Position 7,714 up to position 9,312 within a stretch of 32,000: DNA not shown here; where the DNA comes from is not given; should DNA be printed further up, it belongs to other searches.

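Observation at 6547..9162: Tandem paralog pair of unknown function: degenerate restriction-endonuclease-like core fused to a longin/roadblock-like domain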

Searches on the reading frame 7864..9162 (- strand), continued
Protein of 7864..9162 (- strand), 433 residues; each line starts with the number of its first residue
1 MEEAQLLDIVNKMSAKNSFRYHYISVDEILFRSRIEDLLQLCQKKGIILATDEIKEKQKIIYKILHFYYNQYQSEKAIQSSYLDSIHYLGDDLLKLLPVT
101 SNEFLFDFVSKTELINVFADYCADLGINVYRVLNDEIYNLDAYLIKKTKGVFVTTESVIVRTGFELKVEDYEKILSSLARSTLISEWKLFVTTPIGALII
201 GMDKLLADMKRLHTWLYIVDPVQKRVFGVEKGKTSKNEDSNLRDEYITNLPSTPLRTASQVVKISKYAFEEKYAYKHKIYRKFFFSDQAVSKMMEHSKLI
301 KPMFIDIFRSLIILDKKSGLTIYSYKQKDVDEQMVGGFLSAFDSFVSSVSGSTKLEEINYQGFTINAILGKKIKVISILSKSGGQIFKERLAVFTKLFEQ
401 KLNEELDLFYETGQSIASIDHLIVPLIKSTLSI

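Call 27: fold_search(model_id=the predicted structure, library=pdb)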
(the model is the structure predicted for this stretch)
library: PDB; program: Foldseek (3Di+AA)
matches with E <= 10: 1208; with E <= 0.001: 23
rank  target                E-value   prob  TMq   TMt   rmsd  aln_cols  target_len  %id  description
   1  8fw5_D                1.8e-05  1.00  0.19  0.26  19.0       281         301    9  Chimeric HsGATOR1-SpGtr-SpLam complex (released 2023-07-26)
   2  6ces_A                2.6e-05  1.00  0.18  0.25  17.7       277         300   11  Cryo-EM structure of GATOR1-RAG (released 2018-03-28)
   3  7t3a_K                2.6e-05  0.99  0.17  0.23  20.3       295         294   11  GATOR1-RAG-RAGULATOR - Inhibitory Complex (released 2022-04-06)
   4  6u62_B                3.2e-05  1.00  0.18  0.26  19.3       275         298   11  Raptor-Rag-Ragulator complex (released 2019-10-30)
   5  6ulg_F                6.1e-05  0.99  0.17  0.26  19.2       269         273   12  Cryo-EM structure of the FLCN-FNIP2-Rag-Ragulator complex (released 2019-11-20)
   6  6s6a_B                7.2e-05  1.00  0.18  0.25  17.6       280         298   11  Crystal structure of RagA-Q66L/RagC-T90N GTPase heterodimer complex (released 2019-10-16)
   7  7t3b_D                7.7e-05  1.00  0.17  0.24  18.3       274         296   12  GATOR1-RAG-RAGULATOR - GAP Complex (released 2022-04-06)
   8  6s6a_A                1.2e-04  1.00  0.19  0.26  17.5       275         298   12  Crystal structure of RagA-Q66L/RagC-T90N GTPase heterodimer complex (released 2019-10-16)
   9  6uri_S                1.4e-04  1.00  0.23  0.59   4.7       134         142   13  HIV-1 Nef in complex with the CD4 cytoplasmic domain and the AP2 clathrin adaptor complex (released 2020-07-29)
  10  8dhb_B                1.5e-04  0.99  0.18  0.27  18.3       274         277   11  Active FLCN GAP complex (released 2022-09-28)
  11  8yl2_A                1.6e-04  0.96  0.18  0.26  20.5       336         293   12  Crystal Structure of Homo Tetrameric RagA-like small GTPase from Asgard Lokiarchaeota (LokiRagO) in complex with GTP (released 2025-09-10)
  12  8yl2_B                2.4e-04  0.99  0.17  0.25  17.5       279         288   12  Crystal Structure of Homo Tetrameric RagA-like small GTPase from Asgard Lokiarchaeota (LokiRagO) in complex with GTP (released 2025-09-10)
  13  6owo_S                2.6e-04  1.00  0.22  0.57   5.4       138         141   14  CRYO-EM STRUCTURE OF PHOSPHORYLATED AP-2 CORE BOUND TO NECAP (released 2019-09-11)
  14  6s6d_A                2.6e-04  0.99  0.19  0.26  17.3       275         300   12  Crystal structure of RagA-Q66L-GTP/RagC-S75N-GDP GTPase heterodimer complex (released 2019-10-16)
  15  5x6v_F                2.9e-04  1.00  0.18  0.55   4.2       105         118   18  Crystal structure of human heteroheptameric complex (released 2017-12-06)
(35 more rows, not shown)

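Call 39: list_cluster_members(proteins=[P0109, P0111, P0107, P0103, P0137, P0141, P0145, P0146, P0147, P0158])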
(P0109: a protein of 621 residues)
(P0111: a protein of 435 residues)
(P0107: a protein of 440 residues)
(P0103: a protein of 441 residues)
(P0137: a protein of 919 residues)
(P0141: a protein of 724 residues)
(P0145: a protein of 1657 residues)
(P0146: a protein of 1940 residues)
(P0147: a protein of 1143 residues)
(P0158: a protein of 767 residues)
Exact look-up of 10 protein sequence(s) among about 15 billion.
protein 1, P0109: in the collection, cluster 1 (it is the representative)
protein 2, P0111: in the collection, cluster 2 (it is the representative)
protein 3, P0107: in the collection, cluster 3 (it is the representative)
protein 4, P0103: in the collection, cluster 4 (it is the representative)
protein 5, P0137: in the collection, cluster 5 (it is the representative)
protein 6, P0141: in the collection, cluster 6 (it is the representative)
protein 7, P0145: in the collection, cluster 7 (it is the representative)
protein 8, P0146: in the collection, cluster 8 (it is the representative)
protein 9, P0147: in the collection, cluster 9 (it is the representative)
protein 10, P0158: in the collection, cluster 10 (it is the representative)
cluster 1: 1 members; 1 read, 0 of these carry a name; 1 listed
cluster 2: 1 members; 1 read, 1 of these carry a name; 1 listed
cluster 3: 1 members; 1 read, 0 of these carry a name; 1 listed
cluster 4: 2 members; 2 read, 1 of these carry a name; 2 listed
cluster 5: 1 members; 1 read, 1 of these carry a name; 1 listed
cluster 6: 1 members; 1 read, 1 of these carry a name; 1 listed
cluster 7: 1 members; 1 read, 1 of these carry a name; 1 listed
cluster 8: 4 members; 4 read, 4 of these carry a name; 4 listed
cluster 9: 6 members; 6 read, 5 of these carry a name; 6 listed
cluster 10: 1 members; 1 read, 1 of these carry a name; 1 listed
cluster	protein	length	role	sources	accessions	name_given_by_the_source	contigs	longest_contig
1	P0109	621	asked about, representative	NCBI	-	-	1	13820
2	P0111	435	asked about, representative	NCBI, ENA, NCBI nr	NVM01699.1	MAG: hypothetical protein HWN67_05165 [Candidatus Helarchaeota archaeon] | hypothetical protein [Candidatus Helarchaeota archaeon]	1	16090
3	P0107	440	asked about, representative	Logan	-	-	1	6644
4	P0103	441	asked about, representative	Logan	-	-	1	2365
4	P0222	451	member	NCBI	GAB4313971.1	MAG: hypothetical protein Kow0069_15330 [Promethearchaeota archaeon]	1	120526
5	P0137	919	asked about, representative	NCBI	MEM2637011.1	MAG: hypothetical protein QXL15_01535, partial [Candidatus Korarchaeota archaeon]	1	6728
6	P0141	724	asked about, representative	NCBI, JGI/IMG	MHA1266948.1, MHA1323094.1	MAG: PCI domain-containing protein [Candidatus Helarchaeota archaeon]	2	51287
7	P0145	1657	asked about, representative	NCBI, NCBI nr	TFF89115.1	MAG: hypothetical protein EU549_01730 [Promethearchaeota archaeon] | MAG: hypothetical protein EU549_01730 [Candidatus Lokiarchaeota archaeon]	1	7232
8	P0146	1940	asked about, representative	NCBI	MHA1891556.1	MAG: hypothetical protein ACTSYS_11255 [Promethearchaeota archaeon]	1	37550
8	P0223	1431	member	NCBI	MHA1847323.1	MAG: hypothetical protein ACTSXU_06735, partial [Promethearchaeota archaeon]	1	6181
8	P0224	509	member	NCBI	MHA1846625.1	MAG: hypothetical protein ACTSXU_03185, partial [Promethearchaeota archaeon]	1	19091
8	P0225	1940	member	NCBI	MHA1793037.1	MAG: hypothetical protein ACTSVI_10365 [Promethearchaeota archaeon]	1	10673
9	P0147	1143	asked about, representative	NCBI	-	-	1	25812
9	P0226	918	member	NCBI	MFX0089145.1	MAG: Ig-like domain-containing protein, partial [Candidatus Hodarchaeota archaeon]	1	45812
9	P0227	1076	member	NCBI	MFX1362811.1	MAG: Ig-like domain-containing protein [Promethearchaeota archaeon]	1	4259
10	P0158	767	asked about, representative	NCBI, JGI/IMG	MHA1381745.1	MAG: winged helix-turn-helix transcriptional regulator [Candidatus Helarchaeota archaeon]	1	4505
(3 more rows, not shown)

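Call 41: search_protein_families(library=pfam, alignment_id=A1, max_evalue=10)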
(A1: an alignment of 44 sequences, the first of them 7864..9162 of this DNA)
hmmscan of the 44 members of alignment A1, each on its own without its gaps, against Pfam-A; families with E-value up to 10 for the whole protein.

A. member 1, window:7864-9162:- (433 aa): 1 family
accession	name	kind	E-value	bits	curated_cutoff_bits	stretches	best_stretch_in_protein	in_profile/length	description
PF06372.18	Gemin6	-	0.017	15.6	23.9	1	205-229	23-47/88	Gemin6 Sm-like domain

B. families by the number of members that match (of 44 scanned): 26 families (the first 25 are shown)
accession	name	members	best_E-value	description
PF17590.7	DUF5488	9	0.0019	Family of unknown function (DUF5488)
PF09441.15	Abp2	8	0.0085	ARS binding protein 2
PF13143.11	DUF3986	5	0.066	Protein of unknown function (DUF3986)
PF14497.11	GST_C_3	4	0.021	Glutathione S-transferase, C-terminal domain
PF11116.13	DUF2624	3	0.0029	Protein of unknown function (DUF2624)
PF03979.19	Sigma70_r1_1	2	0.029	Sigma-70 factor, region 1.1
PF19036.6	Fuz_longin_1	1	0.0034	First Longin domain of FUZ, MON1 and HPS1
PF10364.14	NKWYS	1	0.014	Putative capsular polysaccharide synthesis protein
PF11989.14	Dsl1_C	1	0.015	Retrograde transport protein Dsl1 C terminal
PF06372.18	Gemin6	1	0.017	Gemin6 Sm-like domain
PF06454.17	THH1_TOM1-3_dom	1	0.022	THH1/TOM1/TOM3 domain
PF21497.3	TcpC-like_C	1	0.033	Conjugal transfer protein-like, C-terminal domain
PF03424.20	CBM_17_28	1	0.042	Carbohydrate binding domain (family 17/28)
PF19960.5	EAD7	1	0.075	Effector-associated domain 7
PF07464.16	ApoLp-III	1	0.1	Apolipophorin-III precursor (apoLp-III)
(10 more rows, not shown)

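Call 42: find_related_loci(query=A1, collection=genome_contigs, flank=6000)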
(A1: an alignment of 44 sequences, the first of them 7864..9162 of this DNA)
Query A1 (433 aa) in genome_contigs; peptide patterns used: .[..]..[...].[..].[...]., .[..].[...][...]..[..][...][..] (x = any residue, [..] = any of these).
148 stretches matched a pattern; 64 encode a relative of the query (tblastn E <= 1e-3); 64 distinct loci.
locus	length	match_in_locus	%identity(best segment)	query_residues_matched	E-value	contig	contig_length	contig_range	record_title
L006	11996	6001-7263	49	1-416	1e-121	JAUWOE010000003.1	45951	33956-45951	MAG: Promethearchaeum sp. isolate CSMAG_2442 CSMAG_2442_k141_514676_length_45951_cov_7.9966, whole genome shotgun sequen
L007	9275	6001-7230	38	24-433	2e-93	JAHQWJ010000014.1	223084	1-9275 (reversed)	MAG: Promethearchaeia archaeon isolate ABR04 NODE_13_length_223084_cov_23, whole genome shotgun sequence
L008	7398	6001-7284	38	8-433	2e-93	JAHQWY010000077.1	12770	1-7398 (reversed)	MAG: Promethearchaeia archaeon isolate WORC5 WOR136_contig-100_370, whole genome shotgun sequence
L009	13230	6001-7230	38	24-433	1e-92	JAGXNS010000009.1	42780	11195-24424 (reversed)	MAG: Promethearchaeota archaeon isolate bin49 NODE_9_length_42780_cov_176.140388, whole genome shotgun sequence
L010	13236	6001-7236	40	6-415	1e-92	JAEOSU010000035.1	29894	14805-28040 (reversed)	MAG: Promethearchaeota archaeon isolate YT_039 k127_13712676, whole genome shotgun sequence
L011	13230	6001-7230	39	24-433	4e-92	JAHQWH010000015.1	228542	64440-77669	MAG: Promethearchaeia archaeon isolate ABR02 NODE_12_length_228542_cov_71, whole genome shotgun sequence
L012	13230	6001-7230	38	24-433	9e-92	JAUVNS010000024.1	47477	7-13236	MAG: Promethearchaeota archaeon isolate CSMAG_616 CSMAG_616_k141_656269_length_47477_cov_41.9677, whole genome shotgun s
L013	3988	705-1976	40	9-433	2e-92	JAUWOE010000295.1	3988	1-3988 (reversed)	MAG: Promethearchaeum sp. isolate CSMAG_2442 CSMAG_2442_k141_336640_length_3988_cov_4.0000, whole genome shotgun sequenc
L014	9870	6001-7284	38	8-433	4e-91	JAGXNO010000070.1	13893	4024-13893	MAG: Promethearchaeota archaeon isolate bin60 NODE_70_length_13893_cov_25.560654, whole genome shotgun sequence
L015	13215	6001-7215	38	9-415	7e-91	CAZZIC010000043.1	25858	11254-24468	MAG TPA_asm: uncultured archaeon isolate binchicken_co8_354 genome assembly, contig: NODE_2711_length_25858_cov_15.36019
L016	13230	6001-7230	38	8-415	1e-90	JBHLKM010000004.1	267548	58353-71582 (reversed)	MAG: Candidatus Hodarchaeota archaeon isolate DZ1B.338 DZ1B.338@39, whole genome shotgun sequence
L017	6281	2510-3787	36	8-433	1e-90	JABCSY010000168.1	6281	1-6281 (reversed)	MAG: Promethearchaeota archaeon isolate HM4_B22 NODE_10581_length_6281_cov_1.026324, whole genome shotgun sequence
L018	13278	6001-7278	39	8-433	4e-90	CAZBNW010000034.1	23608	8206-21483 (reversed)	MAG TPA_asm: uncultured archaeon isolate SRP239594_co1_47 genome assembly, contig: NODE_725_length_23608_cov_139.725003,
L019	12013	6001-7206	39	16-415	7e-90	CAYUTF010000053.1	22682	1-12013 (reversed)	MAG TPA_asm: uncultured archaeon isolate binchicken_co196_315 genome assembly, contig: NODE_2739_length_22682_cov_13.337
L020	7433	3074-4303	37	24-433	1e-89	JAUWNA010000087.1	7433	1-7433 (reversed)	MAG: Promethearchaeota archaeon isolate CSMAG_2412 CSMAG_2412_k141_356272_length_7433_cov_9.9728, whole genome shotgun s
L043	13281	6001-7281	37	6-433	6e-88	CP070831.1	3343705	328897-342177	MAG: Promethearchaeota archaeon isolate bin108 chromosome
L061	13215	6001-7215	35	8-414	1e-69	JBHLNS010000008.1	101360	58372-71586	MAG: Promethearchaeota archaeon isolate DZ2S.372 DZ2S.372@433, whole genome shotgun sequence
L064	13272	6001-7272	35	8-433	1e-73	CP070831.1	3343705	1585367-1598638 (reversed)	MAG: Promethearchaeota archaeon isolate bin108 chromosome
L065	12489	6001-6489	40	254-414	6e-33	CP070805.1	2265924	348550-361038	MAG: Promethearchaeota archaeon isolate bin132 chromosome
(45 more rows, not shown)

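Call 48: search_protein_families(library=ncbifam, proteins=[L005:7314-7943:+, L001:7280-7915:+, L003:7200-7829:+], max_evalue=0.01)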
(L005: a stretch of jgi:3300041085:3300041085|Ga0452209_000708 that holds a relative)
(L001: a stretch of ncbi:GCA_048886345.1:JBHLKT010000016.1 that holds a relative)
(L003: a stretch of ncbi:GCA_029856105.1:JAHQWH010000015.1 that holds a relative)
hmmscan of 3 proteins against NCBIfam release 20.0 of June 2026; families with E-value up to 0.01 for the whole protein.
L005:7314-7943:+ (209 aa): 5 families
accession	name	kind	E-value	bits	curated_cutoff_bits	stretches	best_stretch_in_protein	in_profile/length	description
NF040950.1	archin_ph_syn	equivalog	2.1e-20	73.4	180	1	8-204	5-189/191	archaetidylinositol phosphate synthase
NF045883.1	PIPSynth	equivalog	3.1e-10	40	170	1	10-194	6-184/197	phosphatidylinositol phosphate synthase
NF041135.1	IPPtranDIPPsyn_Thcocales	equivalog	6.6e-09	35.3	580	1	10-195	233-406/419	bifunctional L-myo-inositol-1-phosphate cytidylyltransferase/CDP-L-myo-inositol myo-inositolphosphotransferase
NF052561.1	PIPSynBT1523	equivalog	1.3e-06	28.3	350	1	10-180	8-174/232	hypothetical protein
TIGR00473.1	pssA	equivalog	0.0017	18.5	107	1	48-100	9-61/153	CDP-diacylglycerol--serine O-phosphatidyltransferase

L001:7280-7915:+ (211 aa): 7 families
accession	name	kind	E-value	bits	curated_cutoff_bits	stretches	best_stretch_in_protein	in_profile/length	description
NF040950.1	archin_ph_syn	equivalog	3.5e-19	69.4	180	1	8-203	5-188/191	archaetidylinositol phosphate synthase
NF045883.1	PIPSynth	equivalog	1.6e-08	34.5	170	1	9-196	5-186/197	phosphatidylinositol phosphate synthase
NF041135.1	IPPtranDIPPsyn_Thcocales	equivalog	2.9e-07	29.8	580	1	10-194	233-408/419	bifunctional L-myo-inositol-1-phosphate cytidylyltransferase/CDP-L-myo-inositol myo-inositolphosphotransferase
NF053678.1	ClpnSynClsA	equivalog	0.00065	19.9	240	1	53-137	23-108/180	cardiolipin synthase ClsA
NF038086.1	anchor_synt_A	exception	0.0017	18.2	200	1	62-98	34-70/222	protein sorting system archaetidylserine synthase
TIGR00473.1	pssA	equivalog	0.0096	16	107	0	50-99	11-60/153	CDP-diacylglycerol--serine O-phosphatidyltransferase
NF052561.1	PIPSynBT1523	equivalog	0.0099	15.6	350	0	15-175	13-169/232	hypothetical protein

L003:7200-7829:+ (209 aa): 4 families
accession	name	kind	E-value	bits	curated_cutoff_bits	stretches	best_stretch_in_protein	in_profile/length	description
NF040950.1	archin_ph_syn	equivalog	4e-19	69.2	180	1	9-203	6-187/191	archaetidylinositol phosphate synthase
NF045883.1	PIPSynth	equivalog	7.3e-11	42.1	170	1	26-198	22-187/197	phosphatidylinositol phosphate synthase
NF041135.1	IPPtranDIPPsyn_Thcocales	equivalog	1.7e-06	27.3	580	1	20-195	243-408/419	bifunctional L-myo-inositol-1-phosphate cytidylyltransferase/CDP-L-myo-inositol myo-inositolphosphotransferase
NF053678.1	ClpnSynClsA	equivalog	0.00011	22.4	240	1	52-115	19-85/180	cardiolipin synthase ClsA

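Call 60: search_protein_families(library=pfam, proteins=[P0145, P0146, P0155, P0156, P0183, P0199], max_evalue=0.001)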
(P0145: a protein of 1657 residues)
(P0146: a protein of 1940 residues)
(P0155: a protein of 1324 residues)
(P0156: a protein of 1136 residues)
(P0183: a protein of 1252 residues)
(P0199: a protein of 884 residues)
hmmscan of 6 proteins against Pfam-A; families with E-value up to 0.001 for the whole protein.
P0145 (1657 aa): 0 families

P0146 (1940 aa): 3 families
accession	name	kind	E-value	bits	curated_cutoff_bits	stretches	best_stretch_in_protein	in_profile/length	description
PF02369.22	Big_1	-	6.1e-07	29.9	34.9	1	1516-1567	22-78/93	Bacterial Ig-like domain (group 1)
PF17789.7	MG4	-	8.7e-06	26.3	24.7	1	1515-1574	18-80/95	Macroglobulin domain MG4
PF16640.11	Big_3_5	-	0.00022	22.1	35.5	0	1222-1277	31-84/88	Bacterial Ig-like domain (group 3)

P0155 (1324 aa): 2 families
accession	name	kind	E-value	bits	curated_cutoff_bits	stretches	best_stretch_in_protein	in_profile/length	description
PF02369.22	Big_1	-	3.3e-05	24.4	34.9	0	894-954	18-80/93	Bacterial Ig-like domain (group 1)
PF17789.7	MG4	-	4.3e-05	24.1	24.7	0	897-955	18-76/95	Macroglobulin domain MG4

P0156 (1136 aa): 4 families
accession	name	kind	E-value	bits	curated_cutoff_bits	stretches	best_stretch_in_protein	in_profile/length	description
PF13517.12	FG-GAP_3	-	6.2e-07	30.4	26.9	0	247-307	1-60/61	FG-GAP-like repeat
PF23743.1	Beta-prop_BBS7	-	2.5e-05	24.2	27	0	64-96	223-255/299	BBS7 beta-propeller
PF14783.12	BBS2_Mid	-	5.5e-05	23.7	27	0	65-94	2-31/108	Ciliary BBSome complex subunit 2, middle region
PF17789.7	MG4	-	0.00096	19.8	24.7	0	787-858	12-81/95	Macroglobulin domain MG4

P0183 (1252 aa): 0 families

P0199 (884 aa): 4 families
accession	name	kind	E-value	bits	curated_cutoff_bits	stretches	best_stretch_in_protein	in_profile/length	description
PF00270.35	DEAD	-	3.3e-31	108.7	26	1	21-182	1-166/167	DEAD/DEAH box helicase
PF00271.37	Helicase_C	-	1.2e-11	45.3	23.5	1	211-360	2-109/110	Helicase conserved C-terminal domain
PF04851.21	ResIII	-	3.3e-11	43.8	22.5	1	20-178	4-163/164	Type III restriction enzyme, res subunit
PF22527.2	DEXQc_Suv3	-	4.5e-07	30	27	1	41-189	18-147/154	DEXQ-box helicase domain of Suv3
